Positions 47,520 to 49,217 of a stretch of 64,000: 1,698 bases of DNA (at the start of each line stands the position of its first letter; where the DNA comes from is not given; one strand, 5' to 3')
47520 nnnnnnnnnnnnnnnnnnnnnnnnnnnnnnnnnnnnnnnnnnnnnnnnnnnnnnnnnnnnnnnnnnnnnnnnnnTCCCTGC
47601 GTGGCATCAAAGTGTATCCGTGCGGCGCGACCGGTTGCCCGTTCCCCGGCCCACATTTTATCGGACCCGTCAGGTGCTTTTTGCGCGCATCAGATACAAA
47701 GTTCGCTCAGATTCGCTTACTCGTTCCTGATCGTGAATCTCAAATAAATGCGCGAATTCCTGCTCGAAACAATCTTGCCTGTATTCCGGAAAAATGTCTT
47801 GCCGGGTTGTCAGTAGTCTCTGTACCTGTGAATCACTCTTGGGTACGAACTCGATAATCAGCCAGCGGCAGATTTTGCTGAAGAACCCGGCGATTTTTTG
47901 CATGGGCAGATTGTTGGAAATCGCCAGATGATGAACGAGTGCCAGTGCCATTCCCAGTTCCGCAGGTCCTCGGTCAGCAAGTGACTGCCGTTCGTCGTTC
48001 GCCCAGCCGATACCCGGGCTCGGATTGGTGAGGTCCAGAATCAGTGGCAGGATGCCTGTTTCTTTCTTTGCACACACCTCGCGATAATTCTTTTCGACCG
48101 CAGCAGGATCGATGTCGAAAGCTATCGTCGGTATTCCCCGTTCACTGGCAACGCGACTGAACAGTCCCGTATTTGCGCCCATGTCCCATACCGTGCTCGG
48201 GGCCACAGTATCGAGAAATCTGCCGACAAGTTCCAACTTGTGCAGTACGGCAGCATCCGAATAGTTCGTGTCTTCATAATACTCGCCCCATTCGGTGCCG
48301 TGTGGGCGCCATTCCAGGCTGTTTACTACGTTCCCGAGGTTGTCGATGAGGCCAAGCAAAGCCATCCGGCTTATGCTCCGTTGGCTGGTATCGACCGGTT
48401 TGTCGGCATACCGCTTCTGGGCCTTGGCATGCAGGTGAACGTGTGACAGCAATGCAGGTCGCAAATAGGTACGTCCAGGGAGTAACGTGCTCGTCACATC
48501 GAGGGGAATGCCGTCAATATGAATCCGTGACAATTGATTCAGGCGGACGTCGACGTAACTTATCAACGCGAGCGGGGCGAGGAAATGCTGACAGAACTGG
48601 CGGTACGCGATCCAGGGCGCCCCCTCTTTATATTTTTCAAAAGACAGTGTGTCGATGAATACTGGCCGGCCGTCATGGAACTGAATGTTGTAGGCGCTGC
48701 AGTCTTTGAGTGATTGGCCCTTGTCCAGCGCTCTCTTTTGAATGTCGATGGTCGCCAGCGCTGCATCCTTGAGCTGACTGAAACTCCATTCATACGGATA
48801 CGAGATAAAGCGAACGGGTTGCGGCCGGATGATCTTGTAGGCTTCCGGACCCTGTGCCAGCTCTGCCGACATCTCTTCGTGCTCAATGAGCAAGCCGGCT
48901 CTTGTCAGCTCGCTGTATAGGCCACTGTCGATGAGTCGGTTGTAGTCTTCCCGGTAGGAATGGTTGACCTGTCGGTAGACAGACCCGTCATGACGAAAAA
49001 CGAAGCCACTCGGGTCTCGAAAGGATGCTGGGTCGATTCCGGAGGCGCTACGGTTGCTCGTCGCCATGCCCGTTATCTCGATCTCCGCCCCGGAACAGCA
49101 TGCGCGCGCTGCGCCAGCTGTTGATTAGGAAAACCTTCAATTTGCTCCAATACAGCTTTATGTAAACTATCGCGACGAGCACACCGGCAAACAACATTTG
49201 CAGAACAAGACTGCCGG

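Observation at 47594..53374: Divergent four-gene cassette (two membrane alkaline-phosphatase-superfamily enzymes, a small membrane protein, a two-domain methyltransferase) inserted in the msbA-lpxK-kdsB neighbourhood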

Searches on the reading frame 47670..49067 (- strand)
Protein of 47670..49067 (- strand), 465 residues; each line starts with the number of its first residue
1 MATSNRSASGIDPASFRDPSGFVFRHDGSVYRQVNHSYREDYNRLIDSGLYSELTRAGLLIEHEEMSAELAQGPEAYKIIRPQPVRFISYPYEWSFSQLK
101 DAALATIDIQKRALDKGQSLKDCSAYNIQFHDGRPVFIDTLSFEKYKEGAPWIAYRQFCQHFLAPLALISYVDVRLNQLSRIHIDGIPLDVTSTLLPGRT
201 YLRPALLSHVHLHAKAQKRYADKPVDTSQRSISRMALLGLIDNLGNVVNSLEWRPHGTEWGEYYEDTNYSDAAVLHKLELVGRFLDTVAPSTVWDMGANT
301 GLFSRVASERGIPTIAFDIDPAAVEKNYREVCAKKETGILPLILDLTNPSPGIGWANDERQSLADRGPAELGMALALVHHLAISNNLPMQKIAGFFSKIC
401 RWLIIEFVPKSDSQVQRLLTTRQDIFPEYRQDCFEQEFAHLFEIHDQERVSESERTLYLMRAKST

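Call 7: search_protein_families(library=pfam, proteins=[window:47670-49067:-], max_evalue=0.01)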
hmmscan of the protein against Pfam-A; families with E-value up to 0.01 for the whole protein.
window:47670-49067:- (465 aa): 1 family
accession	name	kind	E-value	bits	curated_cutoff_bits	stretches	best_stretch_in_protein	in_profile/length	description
PF13489.12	Methyltransf_23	-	0.0014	18.8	27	1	282-335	14-61/164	Methyltransferase domain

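Call 8: search_protein_families(library=ncbifam, proteins=[window:47670-49067:-], max_evalue=0.01)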
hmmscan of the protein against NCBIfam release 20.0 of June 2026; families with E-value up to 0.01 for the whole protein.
window:47670-49067:- (465 aa): 1 family
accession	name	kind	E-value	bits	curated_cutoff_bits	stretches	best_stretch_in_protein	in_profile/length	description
TIGR00537.1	hemK_rel_arch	hypoth_equivalog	0.0055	16.4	87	1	284-329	14-59/179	HemK2/MTQ2 family protein methyltransferase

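Call 9: find_homologous_proteins(query=window:47670-49067:-)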
Query window:47670-49067:- (465 aa): 8000 proteins with E <= 0.001 among 8000 candidates; the best 120 are listed.
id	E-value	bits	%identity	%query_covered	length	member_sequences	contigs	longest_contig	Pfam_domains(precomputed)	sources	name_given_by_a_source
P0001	0.0e+0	1050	98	100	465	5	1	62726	-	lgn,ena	-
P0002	1.7e-211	721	68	99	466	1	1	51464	-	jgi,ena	-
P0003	9.5e-211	718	69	99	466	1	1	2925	-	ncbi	-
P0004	1.7e-205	701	65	99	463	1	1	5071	-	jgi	jgi:hypothetical protein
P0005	3.2e-205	700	66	98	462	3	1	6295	-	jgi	jgi:ribosomal protein L11 methylase PrmA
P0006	6.7e-205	699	64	99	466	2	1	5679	-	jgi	jgi:ribosomal protein L11 methylase PrmA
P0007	7.8e-204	696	65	99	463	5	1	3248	-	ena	-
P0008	1.5e-203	695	65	97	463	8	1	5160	-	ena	-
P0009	5.4e-203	693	65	98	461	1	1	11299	-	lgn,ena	-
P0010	8.3e-203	692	65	99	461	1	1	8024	PF13489.13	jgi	-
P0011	1.8e-202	691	65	98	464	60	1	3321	-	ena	-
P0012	5.6e-202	690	65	99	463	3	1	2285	PF13489.13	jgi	-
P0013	1.1e-201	689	65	98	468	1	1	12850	-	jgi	jgi:hypothetical protein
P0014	1.2e-201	688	63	99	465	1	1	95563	-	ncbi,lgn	-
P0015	1.6e-201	688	63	98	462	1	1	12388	-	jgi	jgi:hypothetical protein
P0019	5.0e-201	686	63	98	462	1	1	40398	-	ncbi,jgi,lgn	ncbi:MAG: SAM-dependent methyltransferase [Phycisphaerae bacterium]|jgi:hypothetical protein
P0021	5.7e-201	686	64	99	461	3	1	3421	PF13489.13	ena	-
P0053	1.0e-198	679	64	97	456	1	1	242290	-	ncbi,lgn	ncbi:MAG: SAM-dependent methyltransferase [Dehalococcoidia bacterium]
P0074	4.2e-198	677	63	96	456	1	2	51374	PF13489.13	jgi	jgi:hypothetical protein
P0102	2.8e-197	674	63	98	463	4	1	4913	PF13489.13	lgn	-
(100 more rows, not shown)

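Call 10: search_solved_structures(query=window:47670-49067:-, max_evalue=1)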
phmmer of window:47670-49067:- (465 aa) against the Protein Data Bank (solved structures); distinct sequences matched with E-value up to 1: 3.
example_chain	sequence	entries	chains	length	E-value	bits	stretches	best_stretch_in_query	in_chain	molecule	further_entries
9rfr_A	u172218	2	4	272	0.18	13.7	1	292-327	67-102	Ubiquinone biosynthesis O-methyltransferase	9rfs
9tud_A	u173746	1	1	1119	0.73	11.7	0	180-286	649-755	DruH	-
7bgg_A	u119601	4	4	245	0.84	11.5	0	292-334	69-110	heterocyclic toxin methyltransferase (Rv0560c) | 2-heptyl-1-hydroxyquinolin-4(1H)-one methyltransferase | Uncharacterized protein Rv0560c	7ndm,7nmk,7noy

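Call 13: find_encoding_contigs(protein=P0002, flank=8000, max_places=2)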
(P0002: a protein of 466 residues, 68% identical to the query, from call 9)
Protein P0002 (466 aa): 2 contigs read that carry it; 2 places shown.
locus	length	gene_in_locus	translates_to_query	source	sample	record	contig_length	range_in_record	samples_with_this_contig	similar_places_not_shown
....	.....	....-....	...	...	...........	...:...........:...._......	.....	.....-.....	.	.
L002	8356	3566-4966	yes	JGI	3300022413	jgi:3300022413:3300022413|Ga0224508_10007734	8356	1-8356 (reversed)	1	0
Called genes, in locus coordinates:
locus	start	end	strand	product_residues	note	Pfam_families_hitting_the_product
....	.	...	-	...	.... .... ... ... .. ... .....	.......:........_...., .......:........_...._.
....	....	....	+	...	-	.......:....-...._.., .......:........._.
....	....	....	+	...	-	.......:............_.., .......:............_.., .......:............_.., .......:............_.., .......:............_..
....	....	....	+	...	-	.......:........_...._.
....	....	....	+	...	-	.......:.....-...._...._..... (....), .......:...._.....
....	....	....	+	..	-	-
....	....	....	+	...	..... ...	-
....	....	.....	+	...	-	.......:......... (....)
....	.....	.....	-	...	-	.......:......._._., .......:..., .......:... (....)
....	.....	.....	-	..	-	-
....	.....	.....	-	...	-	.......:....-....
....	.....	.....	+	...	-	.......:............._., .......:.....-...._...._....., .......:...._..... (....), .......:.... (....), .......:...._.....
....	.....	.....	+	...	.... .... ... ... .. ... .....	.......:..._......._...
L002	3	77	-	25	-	?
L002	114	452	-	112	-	-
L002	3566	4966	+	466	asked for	-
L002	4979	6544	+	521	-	PF00884:Sulfatase (weak)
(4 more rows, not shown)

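Call 14: find_encoding_contigs(protein=P0053, flank=8000, max_places=2)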
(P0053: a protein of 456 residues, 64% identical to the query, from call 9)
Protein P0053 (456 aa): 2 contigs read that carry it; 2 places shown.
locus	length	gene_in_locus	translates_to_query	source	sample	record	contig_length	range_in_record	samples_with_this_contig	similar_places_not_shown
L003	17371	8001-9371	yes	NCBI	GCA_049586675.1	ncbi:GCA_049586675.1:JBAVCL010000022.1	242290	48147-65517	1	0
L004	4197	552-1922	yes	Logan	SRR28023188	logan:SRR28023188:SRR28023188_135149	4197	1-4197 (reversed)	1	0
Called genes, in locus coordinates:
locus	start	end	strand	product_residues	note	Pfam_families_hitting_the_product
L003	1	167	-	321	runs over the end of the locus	PF01073:3Beta_HSD, PF01370:Epimerase, PF02719:Polysacc_synt_2, PF04321:RmlD_sub_bind, PF07993:NAD_binding_4, PF13460:NAD_binding_10 (weak), PF16363:GDP_Man_Dehyd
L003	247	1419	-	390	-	PF13439:Glyco_transf_4, PF13579:Glyco_trans_4_4, PF20706:GT4-conflict, PF00534:Glycos_transf_1, PF13692:Glyco_trans_1_4, PF13524:Glyco_trans_1_2 (faint)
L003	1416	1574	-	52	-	-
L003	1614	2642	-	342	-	PF04015:DUF362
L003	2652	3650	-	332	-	PF01073:3Beta_HSD, PF01370:Epimerase, PF02719:Polysacc_synt_2, PF07993:NAD_binding_4 (faint), PF13460:NAD_binding_10 (weak), PF16363:GDP_Man_Dehyd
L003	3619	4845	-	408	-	PF13439:Glyco_transf_4, PF13579:Glyco_trans_4_4, PF00534:Glycos_transf_1, PF13692:Glyco_trans_1_4, PF13524:Glyco_trans_1_2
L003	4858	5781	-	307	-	PF01073:3Beta_HSD, PF01370:Epimerase, PF02719:Polysacc_synt_2 (weak), PF04321:RmlD_sub_bind, PF16363:GDP_Man_Dehyd, PF07993:NAD_binding_4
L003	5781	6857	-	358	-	PF02350:Epimerase_2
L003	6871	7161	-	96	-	-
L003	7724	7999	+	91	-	-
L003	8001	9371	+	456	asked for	-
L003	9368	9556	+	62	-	-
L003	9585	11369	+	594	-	-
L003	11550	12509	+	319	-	PF01073:3Beta_HSD, PF01370:Epimerase, PF02719:Polysacc_synt_2, PF04321:RmlD_sub_bind, PF05368:NmrA, PF07993:NAD_binding_4, PF13460:NAD_binding_10, PF16363:GDP_Man_Dehyd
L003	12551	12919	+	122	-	PF05635:23S_rRNA_IVP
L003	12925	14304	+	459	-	PF03446:NAD_binding_2 (faint), PF03721:UDPG_MGDP_dh_N, PF00984:UDPG_MGDP_dh, PF03720:UDPG_MGDP_dh_C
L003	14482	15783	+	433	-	PF01943:Polysacc_synt, PF13440:Polysacc_synt_3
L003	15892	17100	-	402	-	PF13439:Glyco_transf_4, PF13579:Glyco_trans_4_4, PF00534:Glycos_transf_1, PF13692:Glyco_trans_1_4, PF13524:Glyco_trans_1_2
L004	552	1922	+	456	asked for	-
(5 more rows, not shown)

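Call 15: find_encoding_contigs(protein=P0019, flank=8000, max_places=2)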
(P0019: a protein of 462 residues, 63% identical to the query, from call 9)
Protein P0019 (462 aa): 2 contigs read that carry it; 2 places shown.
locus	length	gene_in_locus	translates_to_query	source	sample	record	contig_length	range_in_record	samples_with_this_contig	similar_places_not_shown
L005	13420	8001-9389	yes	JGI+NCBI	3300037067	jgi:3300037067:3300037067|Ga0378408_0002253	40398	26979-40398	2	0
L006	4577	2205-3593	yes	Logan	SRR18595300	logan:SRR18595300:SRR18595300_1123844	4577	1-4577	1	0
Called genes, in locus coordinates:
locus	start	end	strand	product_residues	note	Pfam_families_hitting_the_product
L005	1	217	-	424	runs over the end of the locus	PF05193:Peptidase_M16_C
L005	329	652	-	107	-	-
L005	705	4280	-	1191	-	PF02463:SMC_N, PF13175:AAA_15, PF13304:AAA_21 (weak), PF13476:AAA_23, PF23649:FKBP15 (faint), PF02463:SMC_N, PF06470:SMC_hinge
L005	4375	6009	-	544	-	PF02119:FlgI, PF13646:HEAT_2 (weak)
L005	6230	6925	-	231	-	PF07589:PEP_exosort_dom (weak)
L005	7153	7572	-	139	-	PF01894:YjbQ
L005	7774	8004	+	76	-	-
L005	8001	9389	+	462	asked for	-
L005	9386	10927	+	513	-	PF00884:Sulfatase (weak)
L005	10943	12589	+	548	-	PF13231:PMT_2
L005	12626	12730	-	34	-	-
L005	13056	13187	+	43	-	-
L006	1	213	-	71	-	?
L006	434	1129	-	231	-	PF07589:PEP_exosort_dom (weak)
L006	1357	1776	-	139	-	PF01894:YjbQ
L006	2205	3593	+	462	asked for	-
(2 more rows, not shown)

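Call 18: find_related_loci(query=A1, collection=genome_contigs, flank=8000)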
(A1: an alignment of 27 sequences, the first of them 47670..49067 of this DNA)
Query A1 (465 aa) in genome_contigs; peptide patterns used: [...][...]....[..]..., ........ (x = any residue, [..] = any of these).
600 stretches matched a pattern (row limit reached: there are more); 598 encode a relative of the query (tblastn E <= 1e-3); the best 80 are kept; 80 distinct loci.
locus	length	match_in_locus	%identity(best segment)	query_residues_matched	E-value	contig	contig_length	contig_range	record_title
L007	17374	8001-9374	64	3-460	0e+0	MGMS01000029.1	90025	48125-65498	MAG: Chloroflexi bacterium RBG_13_51_36 RBG_13_scaffold_255, whole genome shotgun sequence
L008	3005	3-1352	64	14-463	0e+0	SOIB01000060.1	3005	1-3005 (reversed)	MAG: Candidatus Stahlbacteria bacterium isolate E29_bin14 NODE_24518_length_3005_cov_19.285424, whole genome shotgun seq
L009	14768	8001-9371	62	7-463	0e+0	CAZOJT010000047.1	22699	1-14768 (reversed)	MAG TPA_asm: uncultured Ignavibacteria bacterium isolate binchicken_co89_550 genome assembly, contig: NODE_3790_length_2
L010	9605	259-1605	63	14-460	0e+0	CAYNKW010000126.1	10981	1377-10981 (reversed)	MAG TPA_asm: uncultured Anaerolineae bacterium isolate SRP068000_co1_68 genome assembly, contig: NODE_11052_length_10981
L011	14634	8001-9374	61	8-465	0e+0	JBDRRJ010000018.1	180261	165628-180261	MAG: Pseudomonadota bacterium isolate MEGAHIT-group-2.91 k141_1306286, whole genome shotgun sequence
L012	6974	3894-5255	62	8-461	0e+0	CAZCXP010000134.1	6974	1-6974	MAG TPA_asm: uncultured Dehalococcoidia bacterium isolate binchicken_co89_461 genome assembly, contig: NODE_22941_length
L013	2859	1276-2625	64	14-463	0e+0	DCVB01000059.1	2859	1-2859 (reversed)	MAG TPA_asm: Candidatus Aminicenantes bacterium UBA2199 UBA2199_contig_26312, whole genome shotgun sequence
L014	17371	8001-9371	61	9-465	0e+0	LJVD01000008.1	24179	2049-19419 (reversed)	MAG: candidate division Zixibacteria bacterium SM1_73 WOR1_30_36_1395, whole genome shotgun sequence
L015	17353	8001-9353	62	10-460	0e+0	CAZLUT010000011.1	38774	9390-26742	MAG TPA_asm: uncultured bacterium isolate binchicken_co141_207 genome assembly, contig: NODE_4600_length_38774_cov_5.117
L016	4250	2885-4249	60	5-459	0e+0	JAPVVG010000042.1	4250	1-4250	MAG: Desulfobacteraceae bacterium isolate SB_S3_bin18 SB_S3_bin18_000000000042, whole genome shotgun sequence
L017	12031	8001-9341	62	13-460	0e+0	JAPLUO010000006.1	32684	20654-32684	MAG: candidate division WOR-3 bacterium isolate LacPavin_0920_WC90_MAG_62_12 LacPavin_0920_WC90_scaffold_712898, whole g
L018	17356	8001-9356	61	14-465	0e+0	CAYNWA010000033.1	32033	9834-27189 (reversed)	MAG TPA_asm: uncultured Smithella sp. isolate binchicken_co405_44 genome assembly, contig: NODE_1902_length_32033_cov_33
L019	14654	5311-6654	62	14-461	0e+0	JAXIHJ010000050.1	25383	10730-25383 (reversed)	MAG: Planctomycetota bacterium isolate MAG37_tar_biofilm MAG37_50, whole genome shotgun sequence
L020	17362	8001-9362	62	11-463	0e+0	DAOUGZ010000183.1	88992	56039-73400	MAG TPA_asm: Anaerolineae bacterium isolate R89_281 k165_1245985, whole genome shotgun sequence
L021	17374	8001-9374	61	6-463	0e+0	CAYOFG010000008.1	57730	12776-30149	MAG TPA_asm: uncultured Clostridia bacterium isolate binchicken_co376_202 genome assembly, contig: NODE_386_length_57730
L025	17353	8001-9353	60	13-461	0e+0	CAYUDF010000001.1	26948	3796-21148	MAG TPA_asm: uncultured bacterium isolate SRP155585_co2_3 genome assembly, contig: NODE_699_length_26948_cov_5.903469, w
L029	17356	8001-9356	60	13-464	0e+0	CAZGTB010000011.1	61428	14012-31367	MAG TPA_asm: uncultured Syntrophorhabdus sp. isolate SRP302447_co2_18 genome assembly, contig: NODE_1458_length_61428_co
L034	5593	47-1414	59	8-463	0e+0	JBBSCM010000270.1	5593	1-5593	MAG: Anaerolineales bacterium isolate metawrap_la6_2 metawrap_la6_2_K_106352_L_5593_cov_31.9879, whole genome shotgun se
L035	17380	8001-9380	60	5-465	0e+0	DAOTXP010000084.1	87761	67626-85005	MAG TPA_asm: Anaerolineales bacterium isolate H21_265 k133_1426116, whole genome shotgun sequence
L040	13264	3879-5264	59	3-462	0e+0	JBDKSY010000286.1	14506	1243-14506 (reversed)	MAG: Anaerolineaceae bacterium isolate 6_bin.7 c_000000531587, whole genome shotgun sequence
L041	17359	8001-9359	60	13-463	0e+0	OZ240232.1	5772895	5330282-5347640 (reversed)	MAG: Candidatus Versatilivoraceae bacterium isolate ed3112cf-5d09-4b03-98f8-4139f083c0eb genome assembly, chromosome: 1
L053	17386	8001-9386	59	1-463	0e+0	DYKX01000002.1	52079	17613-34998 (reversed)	MAG TPA_asm: Anaerolinea thermophila isolate SulCav_AS07-7_2_58_45 SulCav_AS07_7_523_length_52079_cov_20_092361, whole g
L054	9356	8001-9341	61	14-460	0e+0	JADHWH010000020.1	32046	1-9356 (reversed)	MAG: Candidatus Omnitrophota bacterium isolate BS750m-G22 BS-750m-C1613, whole genome shotgun sequence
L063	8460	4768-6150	61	2-461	0e+0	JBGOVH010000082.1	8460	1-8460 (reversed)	MAG: Terriglobia bacterium isolate OBJ_0618_7090110_12 k141_6477220_length_8460_cov_214.0000, whole genome shotgun seque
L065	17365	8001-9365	57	9-463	0e+0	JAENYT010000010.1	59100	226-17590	MAG: Methanobacteriota archaeon isolate BL5_bin.5 BL5_bin5_NODE_174_length_59100_cov_29.619392, whole genome shotgun seq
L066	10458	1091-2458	58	7-460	0e+0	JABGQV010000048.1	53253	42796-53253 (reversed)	MAG: Anaerolineae bacterium isolate co234_bin64 NODE_1257_length_53253_cov_12.521937, whole genome shotgun sequence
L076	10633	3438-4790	59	13-463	0e+0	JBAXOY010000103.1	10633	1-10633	MAG: Chlamydiota bacterium isolate ELA517 MAG517_103, whole genome shotgun sequence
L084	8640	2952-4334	58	3-461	2e-180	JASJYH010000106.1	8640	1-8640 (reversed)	MAG: Anaerolineae bacterium isolate MT_MAG13 NODE_106_length_8640_cov_3.220951, whole genome shotgun sequence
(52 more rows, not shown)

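Call 22: predict_structure(alignment_id=A1)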
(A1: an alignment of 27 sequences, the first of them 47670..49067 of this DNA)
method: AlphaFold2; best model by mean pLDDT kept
length: 465 residues; sequences in the alignment: 27
mean_pLDDT: 70.2   pTM: 0.76
mean pLDDT of the five models: 70.2, 69.1, 67.9, 67.5, 61.9
residues with pLDDT >= 90: 102; 70-90: 179; 50-70: 74; < 50: 110
segments of 3 or more residues with pLDDT < 50: 1-21, 23-28, 173-229, 346-361, 368-376
pLDDT, mean of each block of 10 residues (from residue 1): 30 38 49 82 94 95 79 76 76 86 96 93 85 86 83 72 73 43 33 33 35 32 42 72 85 64 62 90 92 77 88 83 85 89 56 30 51 50 65 79 85 71 65 90 94 90 81
secondary structure, 60 per line:
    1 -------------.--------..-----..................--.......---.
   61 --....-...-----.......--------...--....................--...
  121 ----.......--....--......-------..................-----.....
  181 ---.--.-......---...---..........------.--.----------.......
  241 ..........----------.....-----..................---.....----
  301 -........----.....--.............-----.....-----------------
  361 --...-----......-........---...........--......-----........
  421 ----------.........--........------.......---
elements in order: E30-35 H36-47 H50-56 E63-66 E76-82 H96-115 E118-120 E128-131 E134-137 E143-145 H153-170 H176-180 H189-194 H204-213 H234-250 H261-265 H271-288 E292-296 H302-309 E314-318 H321-333 E339-343 E371-376 H378-385 H389-399 E402-407 H413-420 H431-439 E442-449 E456-462

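Call 25: fold_search(model_id=the predicted structure, library=pdb)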
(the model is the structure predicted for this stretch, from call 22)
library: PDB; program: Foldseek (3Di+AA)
matches with E <= 10: 1980; with E <= 0.001: 180
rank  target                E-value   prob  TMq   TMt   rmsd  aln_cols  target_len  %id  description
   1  8ryf_B                1.0e-05  1.00  0.29  0.57   6.2       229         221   10  AzeJ in complex with MTA and AZE from Pseudomonas aeruginosa (P4(2)22) (released 2025-01-01)
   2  8ryd_D                1.5e-05  1.00  0.30  0.57   7.1       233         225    8  AzeJ in complex with SAH from Pseudomonas aeruginosa (released 2025-01-01)
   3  4nec_D                1.8e-05  1.00  0.27  0.48   6.4       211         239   15  Conversion of a Disulfide Bond into a Thioacetal Group during Echinomycin Biosynthesis (released 2014-01-15)
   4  8rye_B                1.9e-05  1.00  0.30  0.55   5.9       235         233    9  AzeJ in complex with MTA and AZE from Pseudomonas aeruginosa (P2(1)2(1)2) (released 2025-01-01)
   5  4nec_C                1.9e-05  1.00  0.26  0.48   7.1       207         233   16  Conversion of a Disulfide Bond into a Thioacetal Group during Echinomycin Biosynthesis (released 2014-01-15)
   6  4azs                  2.1e-05  1.00  0.28  0.30   5.3       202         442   13  High resolution (2.2 A) crystal structure of WbdD. (released 2012-09-26)
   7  4nec_B                2.4e-05  1.00  0.26  0.46   7.2       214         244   15  Conversion of a Disulfide Bond into a Thioacetal Group during Echinomycin Biosynthesis (released 2014-01-15)
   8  4nec_A                2.4e-05  1.00  0.26  0.47   7.0       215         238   16  Conversion of a Disulfide Bond into a Thioacetal Group during Echinomycin Biosynthesis (released 2014-01-15)
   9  4qdj                  2.7e-05  1.00  0.25  0.49   6.9       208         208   16  Crystal structure of magnesium protoporphyrin IX methyltransferase (ChlM) from Synechocystis PCC 6803 with bound SAM (released 2014-08-06)
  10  6g4w_q                2.8e-05  1.00  0.25  0.54   7.4       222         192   16  Cryo-EM structure of a late human pre-40S ribosomal subunit - State A (released 2018-06-06)
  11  8ryf_A                3.0e-05  1.00  0.30  0.56   5.4       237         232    8  AzeJ in complex with MTA and AZE from Pseudomonas aeruginosa (P4(2)22) (released 2025-01-01)
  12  8ryd_A                3.1e-05  1.00  0.29  0.55   6.9       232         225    9  AzeJ in complex with SAH from Pseudomonas aeruginosa (released 2025-01-01)
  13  4ax8                  3.3e-05  1.00  0.27  0.27   5.9       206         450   12  Medium resolution structure of the bifunctional kinase- methyltransferase WbdD (released 2012-10-03)
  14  4azt                  3.5e-05  1.00  0.29  0.31   5.2       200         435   13  Co-crystal structure of WbdD and kinase inhibitor LY294002. (released 2012-09-26)
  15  8rye_A                3.5e-05  1.00  0.30  0.55   5.5       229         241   10  AzeJ in complex with MTA and AZE from Pseudomonas aeruginosa (P2(1)2(1)2) (released 2025-01-01)
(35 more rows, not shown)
